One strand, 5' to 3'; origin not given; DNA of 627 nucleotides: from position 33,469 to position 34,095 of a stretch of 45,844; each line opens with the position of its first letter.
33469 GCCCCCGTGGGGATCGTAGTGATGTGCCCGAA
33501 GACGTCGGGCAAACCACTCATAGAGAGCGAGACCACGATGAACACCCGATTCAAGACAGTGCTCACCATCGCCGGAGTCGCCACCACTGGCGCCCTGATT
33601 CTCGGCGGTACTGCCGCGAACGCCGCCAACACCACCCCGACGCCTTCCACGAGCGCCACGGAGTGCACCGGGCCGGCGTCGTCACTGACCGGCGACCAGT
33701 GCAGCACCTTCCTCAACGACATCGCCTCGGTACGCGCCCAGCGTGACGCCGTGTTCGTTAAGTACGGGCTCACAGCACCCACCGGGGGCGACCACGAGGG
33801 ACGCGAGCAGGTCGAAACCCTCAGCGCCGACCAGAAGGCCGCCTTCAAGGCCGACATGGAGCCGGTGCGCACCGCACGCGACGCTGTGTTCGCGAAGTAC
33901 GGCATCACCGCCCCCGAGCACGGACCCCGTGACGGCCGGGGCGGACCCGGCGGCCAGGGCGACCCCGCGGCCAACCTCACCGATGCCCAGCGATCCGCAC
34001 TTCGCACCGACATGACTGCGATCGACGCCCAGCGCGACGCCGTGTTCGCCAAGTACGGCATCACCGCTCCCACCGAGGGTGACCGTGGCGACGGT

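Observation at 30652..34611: Cpx/Zra-like envelope module: RR-HK-DUF2461 operon divergent from a secreted six-module L[TS]xxQ repeat protein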

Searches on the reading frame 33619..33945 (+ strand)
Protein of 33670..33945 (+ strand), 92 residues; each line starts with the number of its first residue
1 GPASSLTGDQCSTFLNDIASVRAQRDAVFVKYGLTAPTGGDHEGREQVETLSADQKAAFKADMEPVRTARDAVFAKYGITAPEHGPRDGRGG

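Call 20: search_protein_families(library=pfam, proteins=[window:33670-33945:+], max_evalue=10)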
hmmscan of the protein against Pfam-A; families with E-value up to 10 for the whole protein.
seq(92 aa): 0 families

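Call 29: find_related_loci(query=A3, collection=genome_contigs, flank=6000)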
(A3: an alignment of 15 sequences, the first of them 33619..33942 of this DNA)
Query A3 (108 aa) in genome_contigs; peptide patterns used: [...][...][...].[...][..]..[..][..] (x = any residue, [..] = any of these).
519 stretches matched a pattern; 8 encode a relative of the query (tblastn E <= 1e-3); 8 distinct loci.
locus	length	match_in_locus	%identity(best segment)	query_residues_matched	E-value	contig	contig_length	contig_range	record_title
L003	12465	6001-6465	55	1-102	4e-32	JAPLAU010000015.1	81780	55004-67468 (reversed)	MAG: Actinomycetota bacterium isolate LacPavin_0818_WC45_MAG_62_14 LacPavin_0818_WC45_scaffold_323881, whole genome shot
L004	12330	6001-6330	54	1-108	2e-30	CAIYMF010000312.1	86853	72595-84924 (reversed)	uncultured bacterium isolate LJ_bin-5001 genome assembly, contig: bin-5001:312/353, whole genome shotgun sequence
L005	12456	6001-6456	47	3-104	5e-26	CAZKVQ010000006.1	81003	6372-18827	MAG TPA_asm: uncultured Actinomycetes bacterium isolate SRP170004_co1_313 genome assembly, contig: NODE_337_length_81003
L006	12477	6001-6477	50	7-99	4e-25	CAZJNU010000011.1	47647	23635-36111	MAG TPA_asm: uncultured Actinomycetes bacterium isolate SRP286056_co1_602 genome assembly, contig: NODE_736_length_47647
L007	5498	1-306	49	21-99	1e-19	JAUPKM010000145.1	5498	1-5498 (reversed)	MAG: Actinomycetota bacterium isolate erpe_2018_pw_0hr_WHONDRS-PP48-000085_B_bin.27 scaffold_355594, whole genome shotgu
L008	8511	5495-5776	40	17-102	5e-15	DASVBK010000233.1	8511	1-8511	MAG TPA_asm: Candidatus Nanopelagicales bacterium isolate SMAG_U1977 k141_1811165, whole genome shotgun sequence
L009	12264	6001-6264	33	12-102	6e-12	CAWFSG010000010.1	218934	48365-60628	MAG: uncultured Actinomycetes bacterium isolate MFD00905.bin.1.81 genome assembly, contig: contig_35426, whole genome sh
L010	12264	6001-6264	33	13-102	8e-12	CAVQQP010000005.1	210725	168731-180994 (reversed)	MAG: uncultured Actinomycetes bacterium isolate MFD09848.bin.1.116 genome assembly, contig: contig_14902, whole genome s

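Call 37: predict_structure(alignment_id=A3)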
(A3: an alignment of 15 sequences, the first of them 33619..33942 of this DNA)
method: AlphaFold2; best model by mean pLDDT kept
length: 108 residues; sequences in the alignment: 15
mean_pLDDT: 80.1   pTM: 0.68
mean pLDDT of the five models: 80.1, 79.9, 79.8, 77.3, 73.2
residues with pLDDT >= 90: 56; 70-90: 23; 50-70: 13; < 50: 16
segments of 3 or more residues with pLDDT < 50: 1-3, 6-8, 10-12, 102-108
pLDDT, mean of each block of 10 residues (from residue 1): 48 69 89 93 94 76 87 95 94 87 43
secondary structure, 60 per line:
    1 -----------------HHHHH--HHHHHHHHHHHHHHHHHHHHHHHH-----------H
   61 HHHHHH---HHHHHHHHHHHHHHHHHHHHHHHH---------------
elements in order: H18-22 H25-48 H60-66 H70-93

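Call 39: find_homologous_proteins(query=A3, max_evalue=0.001)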
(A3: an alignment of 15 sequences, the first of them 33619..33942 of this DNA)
Query A3 (15 sequences) (108 aa, profile of the alignment): 25 proteins with E <= 0.001 among 8000 candidates.
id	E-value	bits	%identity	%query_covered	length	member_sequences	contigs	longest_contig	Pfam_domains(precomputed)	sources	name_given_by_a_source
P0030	5.9e-65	235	51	84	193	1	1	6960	PF13801.12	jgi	jgi:hypothetical protein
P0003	6.9e-60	219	57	94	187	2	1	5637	PF13801.12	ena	-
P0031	3.2e-55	204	54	87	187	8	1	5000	PF13801.12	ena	-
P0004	1.3e-54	202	97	96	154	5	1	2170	-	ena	-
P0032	8.5e-54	199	54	100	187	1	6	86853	-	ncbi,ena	-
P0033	3.4e-42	161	58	78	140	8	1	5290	-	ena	-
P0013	1.5e-41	159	34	89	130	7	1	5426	-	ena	-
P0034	9.9e-38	147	36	83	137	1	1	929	-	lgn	-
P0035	3.6e-37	145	40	94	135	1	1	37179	-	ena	-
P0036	6.0e-37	144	38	80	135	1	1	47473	-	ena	-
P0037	9.4e-37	144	41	80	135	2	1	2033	-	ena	-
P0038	1.6e-36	143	38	81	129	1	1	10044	-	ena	-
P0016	2.0e-36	143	28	91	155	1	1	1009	-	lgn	-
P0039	2.1e-36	143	37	80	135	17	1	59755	-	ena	-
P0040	3.7e-36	142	36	80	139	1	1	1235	-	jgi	jgi:hypothetical protein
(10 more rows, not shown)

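Call 40: fold_search(model_id=the predicted structure, library=pdb)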
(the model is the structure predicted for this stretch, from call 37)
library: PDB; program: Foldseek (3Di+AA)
matches with E <= 10: 105; with E <= 0.001: 0
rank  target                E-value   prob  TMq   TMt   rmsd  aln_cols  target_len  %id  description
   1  1vf7_E                1.0e+00  0.35  0.34  0.17   5.7        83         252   16  Crystal structure of the membrane fusion protein, MexA of the multidrug transporter (released 2004-05-25)
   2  4dk1_A                1.1e+00  0.35  0.35  0.16   5.2        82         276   18  Crystal Structure of MacA-MexA chimeric protein, containing the Pseudomonas aeruginosa MexA alpha-hairpin domain. (released 2012-03-07)
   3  2v4d_B                1.4e+00  0.28  0.33  0.13   5.9        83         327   16  Re-refinement of MexA adaptor protein (released 2009-04-14)
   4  1vf7_H                1.5e+00  0.28  0.34  0.17   5.9        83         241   16  Crystal structure of the membrane fusion protein, MexA of the multidrug transporter (released 2004-05-25)
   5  4dk1_D                1.6e+00  0.33  0.35  0.16   5.5        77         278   18  Crystal Structure of MacA-MexA chimeric protein, containing the Pseudomonas aeruginosa MexA alpha-hairpin domain. (released 2012-03-07)
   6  1vf7_G                1.6e+00  0.25  0.31  0.17   5.9        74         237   15  Crystal structure of the membrane fusion protein, MexA of the multidrug transporter (released 2004-05-25)
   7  1vf7_C                1.6e+00  0.25  0.34  0.17   5.7        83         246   16  Crystal structure of the membrane fusion protein, MexA of the multidrug transporter (released 2004-05-25)
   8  2v4d_D                1.7e+00  0.25  0.33  0.18   6.0        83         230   16  Re-refinement of MexA adaptor protein (released 2009-04-14)
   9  1vf7_B                1.7e+00  0.25  0.34  0.18   5.7        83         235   16  Crystal structure of the membrane fusion protein, MexA of the multidrug transporter (released 2004-05-25)
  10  1vf7_A                1.7e+00  0.25  0.34  0.17   5.7        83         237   16  Crystal structure of the membrane fusion protein, MexA of the multidrug transporter (released 2004-05-25)
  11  6iok_I                1.7e+00  0.25  0.34  0.13   8.0        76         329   14  Cryo-EM structure of multidrug efflux pump MexAB-OprM (0 degree state) (released 2019-04-03)
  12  1vf7_M                1.8e+00  0.25  0.34  0.18   4.5        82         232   15  Crystal structure of the membrane fusion protein, MexA of the multidrug transporter (released 2004-05-25)
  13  4dk1_C                1.8e+00  0.25  0.35  0.15   5.2        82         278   18  Crystal Structure of MacA-MexA chimeric protein, containing the Pseudomonas aeruginosa MexA alpha-hairpin domain. (released 2012-03-07)
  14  6iok_K                2.0e+00  0.25  0.36  0.14   4.9        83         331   14  Cryo-EM structure of multidrug efflux pump MexAB-OprM (0 degree state) (released 2019-04-03)
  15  4dk1_B                2.0e+00  0.23  0.35  0.15   5.2        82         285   18  Crystal Structure of MacA-MexA chimeric protein, containing the Pseudomonas aeruginosa MexA alpha-hairpin domain. (released 2012-03-07)
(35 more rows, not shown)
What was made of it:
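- Tried and rejected: Foldseek against the PDB: nothing significant (call 40).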

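Call 71: find_encoding_contigs(protein=P0039, flank=5000, max_places=2)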
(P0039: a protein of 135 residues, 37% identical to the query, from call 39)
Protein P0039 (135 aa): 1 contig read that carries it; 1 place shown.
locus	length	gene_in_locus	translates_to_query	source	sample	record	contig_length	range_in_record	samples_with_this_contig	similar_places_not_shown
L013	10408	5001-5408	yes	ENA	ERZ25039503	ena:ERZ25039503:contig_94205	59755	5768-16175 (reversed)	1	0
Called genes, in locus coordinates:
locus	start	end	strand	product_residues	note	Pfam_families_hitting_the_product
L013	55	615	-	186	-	-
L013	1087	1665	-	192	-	-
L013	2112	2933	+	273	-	PF09968:DUF2202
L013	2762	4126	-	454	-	PF00672:HAMP, PF00512:HisKA, PF13581:HATPase_c_2 (faint), PF02518:HATPase_c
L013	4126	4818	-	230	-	PF00072:Response_reg, PF00486:Trans_reg_C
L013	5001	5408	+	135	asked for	-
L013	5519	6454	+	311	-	PF00037:Fer4 (faint), PF12837:Fer4_6 (faint), PF12801:Fer4_5, PF12838:Fer4_7 (faint), PF14697:Fer4_21 (faint), PF12801:Fer4_5 (weak), PF13187:Fer4_9 (weak), PF13237:Fer4_10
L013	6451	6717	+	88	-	-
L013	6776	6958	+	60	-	-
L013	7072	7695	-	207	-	-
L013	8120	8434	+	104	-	-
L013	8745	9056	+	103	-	PF02583:Trns_repr_metal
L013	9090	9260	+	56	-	-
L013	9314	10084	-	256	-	PF04542:Sigma70_r2, PF22029:PhyR_sigma2 (weak), PF08281:Sigma70_r4_2, PF04545:Sigma70_r4 (weak), PF13490:zf-HC2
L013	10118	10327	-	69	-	PF11127:YgaP-like_TM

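Call 73: find_encoding_contigs(protein=P0030, flank=5000, max_places=2)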
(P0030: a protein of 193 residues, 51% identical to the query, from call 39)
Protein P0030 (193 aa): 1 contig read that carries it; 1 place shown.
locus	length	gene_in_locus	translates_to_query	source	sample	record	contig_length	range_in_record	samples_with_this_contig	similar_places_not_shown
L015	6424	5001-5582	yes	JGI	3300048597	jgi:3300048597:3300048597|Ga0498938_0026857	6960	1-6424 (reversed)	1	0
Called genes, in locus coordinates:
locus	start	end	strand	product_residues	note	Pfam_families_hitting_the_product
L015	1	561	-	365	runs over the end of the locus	?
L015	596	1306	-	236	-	PF06439:3keto-disac_hyd (weak)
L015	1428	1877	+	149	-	PF09500:YiiD_C, PF14539:DUF4442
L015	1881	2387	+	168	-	PF02537:CRCB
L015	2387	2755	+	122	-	PF02537:CRCB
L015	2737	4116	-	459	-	PF00672:HAMP, PF00512:HisKA, PF02518:HATPase_c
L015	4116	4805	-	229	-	PF00072:Response_reg, PF00486:Trans_reg_C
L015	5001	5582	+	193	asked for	PF13801:Metal_resist (faint)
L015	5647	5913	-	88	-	PF07332:Phage_holin_3_6 (weak), PF06305:LapA_dom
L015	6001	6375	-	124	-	-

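Call 74: find_encoding_contigs(protein=P0038, flank=5000, max_places=2)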
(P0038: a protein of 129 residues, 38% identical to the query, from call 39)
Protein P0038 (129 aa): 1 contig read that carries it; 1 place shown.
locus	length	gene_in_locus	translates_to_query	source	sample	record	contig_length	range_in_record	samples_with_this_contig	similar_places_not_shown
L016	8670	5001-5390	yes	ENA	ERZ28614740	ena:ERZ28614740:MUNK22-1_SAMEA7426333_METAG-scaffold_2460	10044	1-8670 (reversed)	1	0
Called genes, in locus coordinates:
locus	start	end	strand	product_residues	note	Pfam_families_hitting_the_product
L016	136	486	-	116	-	PF09966:DUF2200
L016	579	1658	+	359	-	PF01979:Amidohydro_1, PF07969:Amidohydro_3 (weak)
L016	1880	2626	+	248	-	PF09968:DUF2202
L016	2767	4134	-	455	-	PF00672:HAMP, PF00512:HisKA, PF02518:HATPase_c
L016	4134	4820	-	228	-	PF00072:Response_reg, PF00486:Trans_reg_C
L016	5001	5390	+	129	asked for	-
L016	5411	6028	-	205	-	PF00440:TetR_N, PF13977:TetR_C_6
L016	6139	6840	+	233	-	PF00702:Hydrolase, PF13419:HAD_2, PF13242:Hydrolase_like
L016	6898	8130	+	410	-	PF07690:MFS_1, PF12832:MFS_1_like (faint), PF07690:MFS_1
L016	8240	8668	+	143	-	?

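Call 78: search_solved_structures(query=A3, max_evalue=10, show_alignments=2)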
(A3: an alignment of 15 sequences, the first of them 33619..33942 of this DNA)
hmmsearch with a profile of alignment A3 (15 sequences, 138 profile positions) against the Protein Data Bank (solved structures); distinct sequences matched with E-value up to 10: 11.
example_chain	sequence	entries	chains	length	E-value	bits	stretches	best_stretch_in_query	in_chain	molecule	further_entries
6mrs_A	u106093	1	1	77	0.19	14.7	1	73-113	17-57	Peak6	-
7rps_A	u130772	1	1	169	0.36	13.8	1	56-109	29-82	Fibronectin-binding lipoprotein FbpB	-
5ja9_C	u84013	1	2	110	0.81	12.7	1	88-114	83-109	Toxin HigB-2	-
5ja8_A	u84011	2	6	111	0.83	12.6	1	88-114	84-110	Toxin HigB-2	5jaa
8a0x_C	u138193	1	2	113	0.85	12.6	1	88-114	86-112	Toxin HigB-2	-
9r2l_A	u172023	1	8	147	1.1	12.3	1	68-123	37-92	N37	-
5mje_A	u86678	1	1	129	1.1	12.2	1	88-114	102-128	Cytotoxic translational repressor of toxin-antitoxin stability system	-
9tv9_C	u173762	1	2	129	1.2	12.1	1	88-114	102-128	Toxin HigB-2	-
3f7o_A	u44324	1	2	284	1.4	11.9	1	9-58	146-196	Serine protease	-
3fpv_A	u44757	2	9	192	2.1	11.4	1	5-71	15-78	Extracellular haem-binding protein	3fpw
6d6v_H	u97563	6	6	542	5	10.1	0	86-116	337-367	Telomerase La-related protein p65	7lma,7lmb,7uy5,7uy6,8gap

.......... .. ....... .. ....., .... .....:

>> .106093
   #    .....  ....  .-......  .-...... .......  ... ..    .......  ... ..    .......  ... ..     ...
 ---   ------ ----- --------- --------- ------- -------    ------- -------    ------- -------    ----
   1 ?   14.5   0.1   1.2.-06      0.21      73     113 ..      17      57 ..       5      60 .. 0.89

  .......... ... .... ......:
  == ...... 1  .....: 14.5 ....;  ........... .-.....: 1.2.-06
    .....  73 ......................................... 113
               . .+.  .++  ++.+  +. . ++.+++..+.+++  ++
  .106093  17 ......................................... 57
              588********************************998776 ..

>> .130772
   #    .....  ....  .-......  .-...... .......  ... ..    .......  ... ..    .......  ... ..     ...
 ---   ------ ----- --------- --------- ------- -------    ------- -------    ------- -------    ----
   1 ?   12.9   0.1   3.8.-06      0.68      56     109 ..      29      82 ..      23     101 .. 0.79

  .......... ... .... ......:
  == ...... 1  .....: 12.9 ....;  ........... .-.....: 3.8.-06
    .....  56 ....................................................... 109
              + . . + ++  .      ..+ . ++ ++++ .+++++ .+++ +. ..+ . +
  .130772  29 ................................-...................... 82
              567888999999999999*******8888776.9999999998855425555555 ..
